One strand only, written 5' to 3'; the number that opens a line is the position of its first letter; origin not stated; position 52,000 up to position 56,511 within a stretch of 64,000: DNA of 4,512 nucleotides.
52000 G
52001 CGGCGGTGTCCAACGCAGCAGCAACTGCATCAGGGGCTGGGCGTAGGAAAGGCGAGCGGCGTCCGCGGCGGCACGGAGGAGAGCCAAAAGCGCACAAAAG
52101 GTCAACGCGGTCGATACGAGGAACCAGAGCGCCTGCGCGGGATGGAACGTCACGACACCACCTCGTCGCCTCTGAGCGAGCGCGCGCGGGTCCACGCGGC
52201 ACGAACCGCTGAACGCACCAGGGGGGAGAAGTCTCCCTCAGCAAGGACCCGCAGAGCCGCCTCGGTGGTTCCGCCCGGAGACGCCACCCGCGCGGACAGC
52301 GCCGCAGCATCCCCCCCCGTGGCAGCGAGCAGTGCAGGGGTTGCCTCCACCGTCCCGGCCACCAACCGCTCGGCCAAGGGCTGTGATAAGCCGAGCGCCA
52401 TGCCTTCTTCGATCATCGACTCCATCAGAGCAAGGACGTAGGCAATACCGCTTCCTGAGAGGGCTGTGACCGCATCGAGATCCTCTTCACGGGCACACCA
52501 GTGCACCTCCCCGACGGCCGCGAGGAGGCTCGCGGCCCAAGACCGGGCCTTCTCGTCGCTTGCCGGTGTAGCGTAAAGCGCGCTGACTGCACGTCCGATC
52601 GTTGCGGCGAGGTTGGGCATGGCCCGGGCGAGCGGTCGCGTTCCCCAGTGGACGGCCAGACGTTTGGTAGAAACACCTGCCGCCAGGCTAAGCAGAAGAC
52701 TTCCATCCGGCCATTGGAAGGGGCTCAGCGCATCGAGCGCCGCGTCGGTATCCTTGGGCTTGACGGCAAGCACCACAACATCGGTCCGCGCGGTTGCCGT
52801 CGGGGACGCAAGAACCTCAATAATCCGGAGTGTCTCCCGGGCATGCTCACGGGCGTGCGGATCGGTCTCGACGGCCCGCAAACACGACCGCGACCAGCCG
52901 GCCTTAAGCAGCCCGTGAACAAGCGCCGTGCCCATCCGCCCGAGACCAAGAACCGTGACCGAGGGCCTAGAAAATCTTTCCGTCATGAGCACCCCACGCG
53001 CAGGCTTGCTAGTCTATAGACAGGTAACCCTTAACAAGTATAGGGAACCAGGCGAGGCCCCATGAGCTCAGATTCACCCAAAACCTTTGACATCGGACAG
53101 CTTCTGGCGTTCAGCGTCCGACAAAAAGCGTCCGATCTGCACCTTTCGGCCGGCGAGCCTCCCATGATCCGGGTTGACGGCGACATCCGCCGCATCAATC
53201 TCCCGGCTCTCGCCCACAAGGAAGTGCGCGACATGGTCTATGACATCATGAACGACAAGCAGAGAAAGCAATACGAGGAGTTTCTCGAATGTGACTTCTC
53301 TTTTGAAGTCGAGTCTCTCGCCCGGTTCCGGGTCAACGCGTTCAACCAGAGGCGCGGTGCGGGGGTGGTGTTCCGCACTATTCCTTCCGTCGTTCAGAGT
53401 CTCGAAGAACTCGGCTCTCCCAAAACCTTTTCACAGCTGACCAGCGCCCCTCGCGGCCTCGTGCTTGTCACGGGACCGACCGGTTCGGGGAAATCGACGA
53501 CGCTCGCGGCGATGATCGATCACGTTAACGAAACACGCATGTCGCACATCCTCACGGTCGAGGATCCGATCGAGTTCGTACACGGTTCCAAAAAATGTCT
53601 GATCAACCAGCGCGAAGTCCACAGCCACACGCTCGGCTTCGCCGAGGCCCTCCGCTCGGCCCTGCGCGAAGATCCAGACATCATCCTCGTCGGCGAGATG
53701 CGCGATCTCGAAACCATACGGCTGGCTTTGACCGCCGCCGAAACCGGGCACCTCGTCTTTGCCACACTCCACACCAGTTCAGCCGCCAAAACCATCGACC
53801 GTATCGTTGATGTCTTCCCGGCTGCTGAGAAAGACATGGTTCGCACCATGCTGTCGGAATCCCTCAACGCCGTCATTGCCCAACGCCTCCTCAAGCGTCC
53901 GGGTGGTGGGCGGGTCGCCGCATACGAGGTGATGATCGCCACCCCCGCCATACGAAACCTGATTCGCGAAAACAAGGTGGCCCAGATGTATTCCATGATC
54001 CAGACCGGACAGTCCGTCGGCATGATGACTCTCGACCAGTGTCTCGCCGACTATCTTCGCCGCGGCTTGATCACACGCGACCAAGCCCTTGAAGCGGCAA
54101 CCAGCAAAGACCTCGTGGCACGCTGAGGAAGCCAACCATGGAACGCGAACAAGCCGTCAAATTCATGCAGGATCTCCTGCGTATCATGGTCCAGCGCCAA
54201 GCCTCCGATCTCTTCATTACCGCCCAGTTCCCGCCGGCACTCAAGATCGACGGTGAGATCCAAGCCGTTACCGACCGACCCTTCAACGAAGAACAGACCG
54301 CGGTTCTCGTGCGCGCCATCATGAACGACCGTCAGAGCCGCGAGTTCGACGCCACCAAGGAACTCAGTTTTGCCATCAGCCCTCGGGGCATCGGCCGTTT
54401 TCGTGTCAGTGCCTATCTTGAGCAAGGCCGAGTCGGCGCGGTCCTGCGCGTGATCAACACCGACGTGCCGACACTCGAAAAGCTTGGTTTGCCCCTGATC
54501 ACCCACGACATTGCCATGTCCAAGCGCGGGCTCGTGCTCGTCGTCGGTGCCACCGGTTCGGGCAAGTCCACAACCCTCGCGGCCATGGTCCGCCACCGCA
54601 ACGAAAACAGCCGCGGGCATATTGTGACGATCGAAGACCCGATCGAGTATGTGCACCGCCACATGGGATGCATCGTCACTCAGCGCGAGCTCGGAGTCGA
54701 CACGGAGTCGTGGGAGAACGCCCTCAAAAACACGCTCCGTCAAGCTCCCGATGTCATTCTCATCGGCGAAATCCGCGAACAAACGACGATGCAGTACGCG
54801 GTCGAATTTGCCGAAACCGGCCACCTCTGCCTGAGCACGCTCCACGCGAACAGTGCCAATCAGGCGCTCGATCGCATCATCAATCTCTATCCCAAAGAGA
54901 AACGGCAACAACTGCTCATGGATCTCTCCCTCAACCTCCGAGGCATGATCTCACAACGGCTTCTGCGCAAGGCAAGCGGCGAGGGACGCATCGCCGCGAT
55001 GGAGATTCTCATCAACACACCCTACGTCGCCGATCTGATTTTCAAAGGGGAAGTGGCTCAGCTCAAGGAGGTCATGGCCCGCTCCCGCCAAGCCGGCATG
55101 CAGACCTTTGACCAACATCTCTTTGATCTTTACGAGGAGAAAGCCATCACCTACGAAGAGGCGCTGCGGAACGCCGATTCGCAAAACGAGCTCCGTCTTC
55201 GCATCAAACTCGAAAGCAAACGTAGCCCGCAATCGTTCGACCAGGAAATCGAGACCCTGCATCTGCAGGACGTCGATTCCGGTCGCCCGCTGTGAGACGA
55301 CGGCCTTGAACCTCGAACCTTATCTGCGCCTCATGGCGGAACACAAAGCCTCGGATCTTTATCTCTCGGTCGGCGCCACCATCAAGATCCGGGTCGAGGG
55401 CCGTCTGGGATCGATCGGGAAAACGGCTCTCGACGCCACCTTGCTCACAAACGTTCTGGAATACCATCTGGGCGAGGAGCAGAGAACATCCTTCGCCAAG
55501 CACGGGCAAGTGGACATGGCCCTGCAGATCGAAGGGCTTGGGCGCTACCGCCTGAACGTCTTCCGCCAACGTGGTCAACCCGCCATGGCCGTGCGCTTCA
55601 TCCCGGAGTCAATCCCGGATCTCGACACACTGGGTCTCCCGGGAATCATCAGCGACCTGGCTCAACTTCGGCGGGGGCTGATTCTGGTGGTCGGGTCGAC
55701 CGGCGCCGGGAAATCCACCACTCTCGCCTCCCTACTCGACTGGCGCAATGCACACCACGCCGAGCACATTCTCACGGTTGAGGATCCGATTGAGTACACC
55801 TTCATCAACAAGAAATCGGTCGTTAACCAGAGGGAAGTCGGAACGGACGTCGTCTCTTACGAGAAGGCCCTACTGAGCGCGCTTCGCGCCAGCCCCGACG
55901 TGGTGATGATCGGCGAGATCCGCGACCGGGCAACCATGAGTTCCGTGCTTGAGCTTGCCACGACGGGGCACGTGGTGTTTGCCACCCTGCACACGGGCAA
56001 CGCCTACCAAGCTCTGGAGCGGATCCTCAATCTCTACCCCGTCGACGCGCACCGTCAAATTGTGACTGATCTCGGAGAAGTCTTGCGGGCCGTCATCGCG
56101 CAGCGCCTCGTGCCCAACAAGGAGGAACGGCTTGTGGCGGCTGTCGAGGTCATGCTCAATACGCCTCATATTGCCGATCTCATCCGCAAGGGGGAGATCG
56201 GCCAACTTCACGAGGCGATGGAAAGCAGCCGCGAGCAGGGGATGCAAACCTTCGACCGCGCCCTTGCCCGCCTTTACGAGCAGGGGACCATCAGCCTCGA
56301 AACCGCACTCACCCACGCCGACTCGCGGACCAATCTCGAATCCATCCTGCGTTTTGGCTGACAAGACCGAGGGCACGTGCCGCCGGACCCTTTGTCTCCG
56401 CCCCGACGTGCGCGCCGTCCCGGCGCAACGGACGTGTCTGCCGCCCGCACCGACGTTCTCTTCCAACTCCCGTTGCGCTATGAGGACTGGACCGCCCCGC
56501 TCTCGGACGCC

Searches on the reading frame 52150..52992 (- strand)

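Call 16: search_protein_families(library=pfam, proteins=[window:52150-52992:-], max_evalue=0.001)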
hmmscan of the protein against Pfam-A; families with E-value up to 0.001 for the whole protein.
window:52150-52992:- (280 aa): 5 families
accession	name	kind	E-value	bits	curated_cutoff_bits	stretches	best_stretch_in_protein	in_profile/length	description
PF14748.11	P5CR_dimer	-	6.6e-29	100.7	25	1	169-273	1-105/105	Pyrroline-5-carboxylate reductase dimerisation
PF03807.23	F420_oxidored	-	2.4e-12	47.7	21.6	1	12-106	2-94/94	NADP oxidoreductase coenzyme F420-dependent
PF02558.23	ApbA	-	2.4e-05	24.4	22.2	1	12-108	1-104/150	Ketopantoate reductase PanE/ApbA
PF10727.15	Rossmann-like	-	0.00019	21.6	23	1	7-78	12-81/131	Rossmann-like domain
PF03446.21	NAD_binding_2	-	0.00093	19.7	21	0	12-83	2-70/161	NAD binding domain of 6-phosphogluconate dehydrogenase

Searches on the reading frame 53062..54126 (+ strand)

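Call 16: search_protein_families(library=pfam, proteins=[window:53062-54126:+], max_evalue=0.001)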
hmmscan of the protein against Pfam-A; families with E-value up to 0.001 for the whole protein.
window:53062-54126:+ (354 aa): 6 families
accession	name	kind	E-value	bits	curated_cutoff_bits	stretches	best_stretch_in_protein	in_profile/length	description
PF00437.27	T2SSE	-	5.9e-55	186.9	24.9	1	5-278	6-279/370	Type II/IV secretion system protein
PF25199.1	nSTAND_NTPase5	-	8.1e-05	22.9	34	1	124-171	34-81/145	Novel STAND NTPase 5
PF13555.12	AAA_29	-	8.3e-05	22.7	27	1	125-152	16-43/61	P-loop containing region of AAA domain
PF13191.12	AAA_16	-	0.00011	23.2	32.6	1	129-162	23-52/167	AAA ATPase domain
PF00265.24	TK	-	0.00034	20.9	20.6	1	133-257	3-132/176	Thymidine kinase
PF13401.12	AAA_22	-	0.00036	21.3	27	0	131-167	5-33/130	AAA domain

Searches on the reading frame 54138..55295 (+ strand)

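Call 17: search_protein_families(library=pfam, proteins=[window:54138-55295:+], max_evalue=0.001)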
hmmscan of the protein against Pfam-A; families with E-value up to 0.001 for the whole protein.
window:54138-55295:+ (385 aa): 8 families
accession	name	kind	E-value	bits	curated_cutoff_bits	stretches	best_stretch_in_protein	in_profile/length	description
PF00437.27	T2SSE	-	5.6e-43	147.4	24.9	1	7-284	9-286/370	Type II/IV secretion system protein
PF00005.33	ABC_tran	-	5.8e-05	24.1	25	1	128-213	9-80/137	ABC transporter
PF13555.12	AAA_29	-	8.3e-05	22.7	27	1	123-150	15-42/61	P-loop containing region of AAA domain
PF13191.12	AAA_16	-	0.00013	22.9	32.6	1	129-171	23-66/167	AAA ATPase domain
PF13401.12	AAA_22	-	0.00018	22.3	27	1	128-169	3-43/130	AAA domain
PF01580.24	FtsK_SpoIIIE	-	0.00044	20.2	24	1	125-151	35-60/221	FtsK/SpoIIIE family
PF01935.23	DUF87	-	0.00072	20.2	23.2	0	134-175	27-68/220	Helicase HerA, central domain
PF13604.12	AAA_30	-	0.00076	19.7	27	0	124-196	12-77/191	AAA domain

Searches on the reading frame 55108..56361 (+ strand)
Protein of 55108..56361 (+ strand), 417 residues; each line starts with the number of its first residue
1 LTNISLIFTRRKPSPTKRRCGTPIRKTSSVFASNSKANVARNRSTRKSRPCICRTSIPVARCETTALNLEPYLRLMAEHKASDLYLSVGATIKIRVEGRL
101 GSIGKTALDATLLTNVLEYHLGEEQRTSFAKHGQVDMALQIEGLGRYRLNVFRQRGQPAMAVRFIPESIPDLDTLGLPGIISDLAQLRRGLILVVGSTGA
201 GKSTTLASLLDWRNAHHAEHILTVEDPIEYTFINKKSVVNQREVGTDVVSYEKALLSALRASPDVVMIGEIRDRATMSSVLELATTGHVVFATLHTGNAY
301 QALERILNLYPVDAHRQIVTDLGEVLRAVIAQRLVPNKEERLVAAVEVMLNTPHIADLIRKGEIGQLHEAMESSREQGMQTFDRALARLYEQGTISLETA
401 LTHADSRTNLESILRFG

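Call 17: search_protein_families(library=pfam, proteins=[window:55108-56361:+], max_evalue=0.001)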
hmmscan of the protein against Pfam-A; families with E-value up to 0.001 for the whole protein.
window:55108-56361:+ (417 aa): 2 families
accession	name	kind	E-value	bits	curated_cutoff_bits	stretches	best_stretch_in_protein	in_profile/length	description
PF00437.27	T2SSE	-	9.1e-38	130.3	24.9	1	181-337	134-280/370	Type II/IV secretion system protein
PF13401.12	AAA_22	-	2.2e-05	25.2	27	1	188-227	4-33/130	AAA domain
